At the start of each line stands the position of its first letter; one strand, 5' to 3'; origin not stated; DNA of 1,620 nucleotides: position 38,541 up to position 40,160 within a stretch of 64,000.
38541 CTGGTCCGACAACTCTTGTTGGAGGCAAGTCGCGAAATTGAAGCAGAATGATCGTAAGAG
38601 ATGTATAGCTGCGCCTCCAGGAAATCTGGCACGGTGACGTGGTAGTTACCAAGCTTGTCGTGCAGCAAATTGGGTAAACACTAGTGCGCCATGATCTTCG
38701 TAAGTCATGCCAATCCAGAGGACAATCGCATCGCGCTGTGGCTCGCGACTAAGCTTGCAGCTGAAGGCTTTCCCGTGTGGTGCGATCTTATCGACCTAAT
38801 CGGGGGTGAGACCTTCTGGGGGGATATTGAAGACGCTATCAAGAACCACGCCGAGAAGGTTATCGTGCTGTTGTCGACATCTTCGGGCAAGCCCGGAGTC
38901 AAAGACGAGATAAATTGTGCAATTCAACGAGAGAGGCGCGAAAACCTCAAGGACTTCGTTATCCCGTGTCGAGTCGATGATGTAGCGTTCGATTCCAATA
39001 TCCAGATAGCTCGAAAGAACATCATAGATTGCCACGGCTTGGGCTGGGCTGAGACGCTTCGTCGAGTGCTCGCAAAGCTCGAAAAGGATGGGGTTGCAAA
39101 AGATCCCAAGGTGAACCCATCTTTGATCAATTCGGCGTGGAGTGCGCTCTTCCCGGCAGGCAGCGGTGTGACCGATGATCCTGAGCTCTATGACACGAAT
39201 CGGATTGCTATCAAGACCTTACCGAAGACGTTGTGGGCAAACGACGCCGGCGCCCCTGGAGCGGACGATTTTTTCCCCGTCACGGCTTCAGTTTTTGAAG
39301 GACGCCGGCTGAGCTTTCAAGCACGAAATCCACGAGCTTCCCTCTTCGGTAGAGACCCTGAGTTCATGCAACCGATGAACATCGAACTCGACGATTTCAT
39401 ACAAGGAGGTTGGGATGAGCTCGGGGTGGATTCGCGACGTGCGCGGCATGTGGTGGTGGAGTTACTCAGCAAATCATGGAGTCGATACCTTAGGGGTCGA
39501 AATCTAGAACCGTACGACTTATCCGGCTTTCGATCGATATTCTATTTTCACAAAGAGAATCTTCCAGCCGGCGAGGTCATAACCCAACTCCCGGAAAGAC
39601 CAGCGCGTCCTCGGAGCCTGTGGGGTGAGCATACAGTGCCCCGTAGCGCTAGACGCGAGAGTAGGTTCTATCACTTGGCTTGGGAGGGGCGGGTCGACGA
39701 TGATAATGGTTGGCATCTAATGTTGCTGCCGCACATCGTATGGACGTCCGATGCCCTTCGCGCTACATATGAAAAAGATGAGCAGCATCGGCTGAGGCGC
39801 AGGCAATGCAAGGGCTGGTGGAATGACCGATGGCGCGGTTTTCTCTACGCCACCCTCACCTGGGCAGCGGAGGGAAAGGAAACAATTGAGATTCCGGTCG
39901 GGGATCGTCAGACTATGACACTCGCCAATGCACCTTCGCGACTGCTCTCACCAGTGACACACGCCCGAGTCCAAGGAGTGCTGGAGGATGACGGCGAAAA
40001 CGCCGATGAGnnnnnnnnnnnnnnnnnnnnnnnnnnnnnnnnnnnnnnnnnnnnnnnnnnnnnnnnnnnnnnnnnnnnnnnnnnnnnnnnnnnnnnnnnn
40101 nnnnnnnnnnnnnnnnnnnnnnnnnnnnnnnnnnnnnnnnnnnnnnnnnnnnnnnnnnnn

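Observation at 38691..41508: SPARTA-type defence operon: TIR-APAZ NADase plus short (MID-PIWI) Argonaute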

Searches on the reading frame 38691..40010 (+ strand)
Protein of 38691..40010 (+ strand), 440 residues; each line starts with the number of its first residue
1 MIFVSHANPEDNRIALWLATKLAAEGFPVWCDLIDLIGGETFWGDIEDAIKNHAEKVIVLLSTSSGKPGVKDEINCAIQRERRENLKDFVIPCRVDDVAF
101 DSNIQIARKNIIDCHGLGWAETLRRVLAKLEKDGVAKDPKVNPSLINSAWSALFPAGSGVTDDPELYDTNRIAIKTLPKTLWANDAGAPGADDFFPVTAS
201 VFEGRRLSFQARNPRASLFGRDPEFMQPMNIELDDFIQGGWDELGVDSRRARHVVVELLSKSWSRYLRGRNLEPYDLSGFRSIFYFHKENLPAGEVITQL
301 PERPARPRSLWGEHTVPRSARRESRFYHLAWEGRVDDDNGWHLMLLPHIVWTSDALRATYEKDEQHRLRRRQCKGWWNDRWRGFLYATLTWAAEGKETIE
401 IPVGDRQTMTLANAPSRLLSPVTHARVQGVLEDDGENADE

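Call 3: search_protein_families(library=pfam, proteins=[window:38691-40010:+], max_evalue=0.01)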
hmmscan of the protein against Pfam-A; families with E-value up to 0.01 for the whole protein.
window:38691-40010:+ (440 aa): 1 family
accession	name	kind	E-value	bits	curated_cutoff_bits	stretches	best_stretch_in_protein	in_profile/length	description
PF13676.11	TIR_2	-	1.1e-18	68.3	28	1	2-126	1-121/122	TIR domain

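Call 4: search_protein_families(library=padloc, proteins=[window:38691-40010:+], max_evalue=0.01)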
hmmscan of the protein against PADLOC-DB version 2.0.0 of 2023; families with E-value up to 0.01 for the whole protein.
window:38691-40010:+ (440 aa): 7 families
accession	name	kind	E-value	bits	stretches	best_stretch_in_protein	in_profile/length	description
PDLC02403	Aga_TIR-PNTD1-PNTD2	-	1.9e-100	335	1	2-436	5-429/443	Class I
PDLC02421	Aga_TIR-PNTD1-PNTD2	-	3.2e-90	301.3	1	2-426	6-420/430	Class I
PDLC02400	Aga_TIR-PNTD1-PNTD2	-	4e-39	132.4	1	2-439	189-624/639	Class I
PDLC02416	Aga_REase-TIR-PNTD1-PNTD2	-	7.1e-37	125.3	1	6-439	161-557/572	Class I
PDLC02012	SAVED5--SAVED_TIR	-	1.6e-05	22.2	1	2-84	16-96/404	-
PDLC05062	PDC-S66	-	1.9e-05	22.3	1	2-83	151-232/282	-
PDLC03957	bSEFIR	-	0.0025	15.7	1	5-62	46-102/412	-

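Call 6: search_solved_structures(query=window:38691-40010:+, show_alignments=2)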
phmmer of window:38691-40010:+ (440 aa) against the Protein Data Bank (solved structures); distinct sequences matched with E-value up to 0.001: 8.
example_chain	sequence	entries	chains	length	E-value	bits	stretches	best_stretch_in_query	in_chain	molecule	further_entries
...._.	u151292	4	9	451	1.9e-40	142.2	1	2-435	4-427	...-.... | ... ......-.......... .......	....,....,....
8fex_A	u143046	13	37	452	1.9e-40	142.2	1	2-435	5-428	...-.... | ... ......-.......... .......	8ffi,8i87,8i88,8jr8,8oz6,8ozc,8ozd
8ifk_A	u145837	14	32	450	2.4e-40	141.8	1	2-428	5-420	TIR domain-containing protein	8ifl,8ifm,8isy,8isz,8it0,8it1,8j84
8j8h_B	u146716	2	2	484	3.5e-40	141.3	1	2-428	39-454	TIR domain-containing protein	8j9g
8j7s_B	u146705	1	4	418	5e-40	140.8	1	2-420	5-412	TIR domain-containing protein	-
8z92_E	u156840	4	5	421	5.8e-40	140.6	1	2-422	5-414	TIR domain-containing protein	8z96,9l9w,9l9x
8u7b_B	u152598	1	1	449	3.8e-39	137.9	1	2-428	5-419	TIR domain-containing protein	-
8qlo_A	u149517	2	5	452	9e-39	136.7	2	2-291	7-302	Toll/interleukin-1 receptor domain-containing protein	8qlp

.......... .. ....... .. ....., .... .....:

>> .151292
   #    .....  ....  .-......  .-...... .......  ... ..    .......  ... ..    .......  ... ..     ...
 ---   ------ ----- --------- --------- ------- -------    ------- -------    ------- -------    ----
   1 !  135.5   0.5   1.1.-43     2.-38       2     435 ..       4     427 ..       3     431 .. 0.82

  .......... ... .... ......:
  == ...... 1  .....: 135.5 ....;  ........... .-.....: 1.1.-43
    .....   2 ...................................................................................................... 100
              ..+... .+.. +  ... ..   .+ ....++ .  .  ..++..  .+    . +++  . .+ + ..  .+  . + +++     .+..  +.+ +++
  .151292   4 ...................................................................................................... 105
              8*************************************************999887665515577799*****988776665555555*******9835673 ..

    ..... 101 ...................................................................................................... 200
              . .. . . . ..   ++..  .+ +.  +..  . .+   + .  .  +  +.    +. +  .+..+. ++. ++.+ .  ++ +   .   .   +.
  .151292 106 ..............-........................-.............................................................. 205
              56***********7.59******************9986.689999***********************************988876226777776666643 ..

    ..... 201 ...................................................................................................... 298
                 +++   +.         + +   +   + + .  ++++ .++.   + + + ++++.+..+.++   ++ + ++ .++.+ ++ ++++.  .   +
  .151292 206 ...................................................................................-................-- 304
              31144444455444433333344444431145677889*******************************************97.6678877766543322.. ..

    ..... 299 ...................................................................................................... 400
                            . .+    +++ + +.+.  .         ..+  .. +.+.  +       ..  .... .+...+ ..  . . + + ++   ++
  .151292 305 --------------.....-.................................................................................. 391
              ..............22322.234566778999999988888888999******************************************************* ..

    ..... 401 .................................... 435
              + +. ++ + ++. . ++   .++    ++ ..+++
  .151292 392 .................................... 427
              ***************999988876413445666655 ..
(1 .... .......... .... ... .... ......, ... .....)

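Call 25: find_homologous_proteins(query=window:38691-40010:+, max_evalue=1e-10)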
Query window:38691-40010:+ (440 aa): 248 proteins with E <= 1e-10 among 8000 candidates; the best 120 are listed.
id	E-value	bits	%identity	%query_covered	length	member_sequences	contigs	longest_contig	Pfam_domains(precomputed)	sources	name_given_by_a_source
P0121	0.0e+0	1032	100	100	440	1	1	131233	PF13676.12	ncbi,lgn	ncbi:MAG: toll/interleukin-1 receptor domain-containing protein [Fimbriimonadaceae bacterium]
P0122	6.5e-255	864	81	100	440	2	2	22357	PF13676.12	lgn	-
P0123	9.3e-239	811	76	100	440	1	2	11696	PF13676.12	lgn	-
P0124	8.7e-67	244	34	97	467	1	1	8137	PF13676.12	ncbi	-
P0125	1.6e-66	243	32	99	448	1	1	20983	PF13676.12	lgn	-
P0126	2.4e-66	242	33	96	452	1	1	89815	PF13676.12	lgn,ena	-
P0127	4.3e-66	242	34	96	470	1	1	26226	PF13676.12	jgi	-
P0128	4.7e-66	242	35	96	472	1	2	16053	PF13676.12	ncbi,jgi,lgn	jgi:hypothetical protein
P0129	1.5e-65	240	36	96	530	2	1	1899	PF13676.12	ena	-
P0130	1.6e-65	240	35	96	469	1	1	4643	PF13676.12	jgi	-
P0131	1.9e-65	240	34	96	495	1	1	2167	PF13676.12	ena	-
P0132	2.2e-65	239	34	96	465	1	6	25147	PF13676.12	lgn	-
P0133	5.0e-65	238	34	97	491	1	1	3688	PF13676.12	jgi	jgi:hypothetical protein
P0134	5.6e-65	238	34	96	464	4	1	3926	PF13676.12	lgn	-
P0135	6.0e-65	238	33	96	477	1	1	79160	PF13676.12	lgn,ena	-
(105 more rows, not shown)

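Call 33: search_protein_families(library=ncbifam, proteins=[window:38691-40010:+], max_evalue=0.1)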
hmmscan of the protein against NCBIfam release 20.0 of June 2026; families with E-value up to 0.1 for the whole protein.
window:38691-40010:+ (440 aa): 2 families
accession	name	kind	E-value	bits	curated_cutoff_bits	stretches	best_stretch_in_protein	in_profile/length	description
NF042941.1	Retron_TIR_antiphage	equivalog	0.0005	19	600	1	2-104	342-444/464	TIR domain-containing anti-phage reverse transcriptase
NF058526.1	Thoeris_type3_ThcB4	equivalog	0.025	13.4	220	1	2-64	130-190/375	Thoeris type III anti-phage system protein ThcB4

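Call 54: predict_structure(alignment_id=A2)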
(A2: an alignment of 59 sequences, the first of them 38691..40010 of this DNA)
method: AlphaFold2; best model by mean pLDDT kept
length: 440 residues; sequences in the alignment: 59
mean_pLDDT: 81.7   pTM: 0.60
mean pLDDT of the five models: 81.7, 81.1, 80.0, 79.8, 77.2
residues with pLDDT >= 90: 170; 70-90: 180; 50-70: 62; < 50: 28
segments of 3 or more residues with pLDDT < 50: 39-42, 189-194, 222-225, 428-440
pLDDT, mean of each block of 10 residues (from residue 1): 75 80 87 59 69 88 71 86 89 79 69 84 91 88 72 58 86 97 71 61 85 58 59 96 92 95 93 88 93 92 91 84 91 93 96 89 89 79 94 96 91 93 59 37
secondary structure, 60 per line:
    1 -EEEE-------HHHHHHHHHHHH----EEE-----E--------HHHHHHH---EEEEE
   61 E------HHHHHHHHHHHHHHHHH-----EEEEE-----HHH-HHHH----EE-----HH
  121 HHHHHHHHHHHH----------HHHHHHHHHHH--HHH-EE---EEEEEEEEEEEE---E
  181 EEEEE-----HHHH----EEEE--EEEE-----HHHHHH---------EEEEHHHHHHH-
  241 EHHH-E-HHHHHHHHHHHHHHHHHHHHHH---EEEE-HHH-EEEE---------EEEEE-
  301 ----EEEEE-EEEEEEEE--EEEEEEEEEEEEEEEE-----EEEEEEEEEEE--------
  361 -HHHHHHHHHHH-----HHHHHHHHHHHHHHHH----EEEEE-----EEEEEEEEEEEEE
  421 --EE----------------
elements in order: E2-5 H13-24 E29-31 H46-52 E56-61 H68-84 E90-94 H104-107 H119-132 H143-153 E165-176 E180-185 H191-194 E199-202 E205-208 H214-219 E229-232 H233-239 H248-269 E273-276 E282-285 E295-299 E305-309 E311-318 E321-336 E342-352 H362-372 H378-393 E398-402 E408-420

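Call 56: fold_search(model_id=the predicted structure, library=pdb)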
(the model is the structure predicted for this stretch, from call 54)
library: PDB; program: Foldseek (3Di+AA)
matches with E <= 10: 1056; with E <= 0.001: 58
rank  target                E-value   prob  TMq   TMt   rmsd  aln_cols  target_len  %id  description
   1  8ffi_A                8.6e-34  1.00  0.53  0.56  10.6       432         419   25  Structure of tetramerized MapSPARTA upon guide RNA-mediated target DNA binding (released 2023-08-23)
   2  8i87_C                4.3e-33  1.00  0.51  0.54  10.6       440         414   24  Cryo-EM structure of TIR-APAZ/Ago-gRNA-DNA complex (released 2023-07-19)
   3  8isy_B                4.5e-33  1.00  0.53  0.52  10.4       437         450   25  Cryo-EM structure of free-state Crt-SPARTA (released 2023-10-18)
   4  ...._A                9.6e-33  1.00  0.50  0.54  11.4       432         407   24  Tetramerized activation of MapSPARTA bound with NAD+ (released 2023-08-23)
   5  8qlo_A                1.0e-32  1.00  0.53  0.53  10.3       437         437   25  CryoEM structure of the apo SPARTA (BabAgo/TIR-APAZ) complex (released 2024-01-31)
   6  8oz6_A                2.1e-32  1.00  0.54  0.56  10.1       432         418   25  cryoEM structure of SPARTA complex ligand-free (released 2023-08-16)
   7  8qlp_A                2.3e-32  1.00  0.52  0.56  10.4       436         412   25  CryoEM structure of the RNA/DNA bound SPARTA (BabAgo/TIR-APAZ) tetrameric complex (released 2024-01-31)
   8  8i88_C                3.2e-32  1.00  0.54  0.56  10.5       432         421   25  Cryo-EM structure of TIR-APAZ/Ago-gRNA complex (released 2023-07-05)
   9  8ifk_A                3.4e-32  1.00  0.54  0.57   9.5       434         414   24  Cryo-EM structure of monomeric SPARTA gRNA-ssDNA target complex (released 2024-01-17)
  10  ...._M                5.3e-32  1.00  0.50  0.56  10.5       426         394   25  Tetramerized activation of MapSPARTA bound with NAD+ (released 2023-08-23)
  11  8ifl_F                7.1e-32  1.00  0.54  0.58   9.7       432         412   24  Cryo-EM structure of tetrameric SPARTA gRNA-ssDNA target complex in state 1 (released 2024-01-17)
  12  8ifl_A                2.5e-31  1.00  0.52  0.55  15.6       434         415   25  Cryo-EM structure of tetrameric SPARTA gRNA-ssDNA target complex in state 1 (released 2024-01-17)
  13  8qlp_I                2.7e-31  1.00  0.52  0.55  10.3       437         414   24  CryoEM structure of the RNA/DNA bound SPARTA (BabAgo/TIR-APAZ) tetrameric complex (released 2024-01-31)
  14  8u72_B                2.3e-30  1.00  0.51  0.54  11.0       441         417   24  Cryo-EM structure of the SPARTA oligomer with guide RNA and target DNA (released 2024-06-12)
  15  8qlp_E                3.1e-30  1.00  0.51  0.54  16.0       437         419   26  CryoEM structure of the RNA/DNA bound SPARTA (BabAgo/TIR-APAZ) tetrameric complex (released 2024-01-31)
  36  9om4_A                3.6e-11  1.00  0.42  0.64   5.6       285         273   16  Cryo-EM structure of filament form Acidithiobacillus caldus (Aca) short prokaryotic argonautes, HNH-associated (SPARHA (released 2025-10-22)
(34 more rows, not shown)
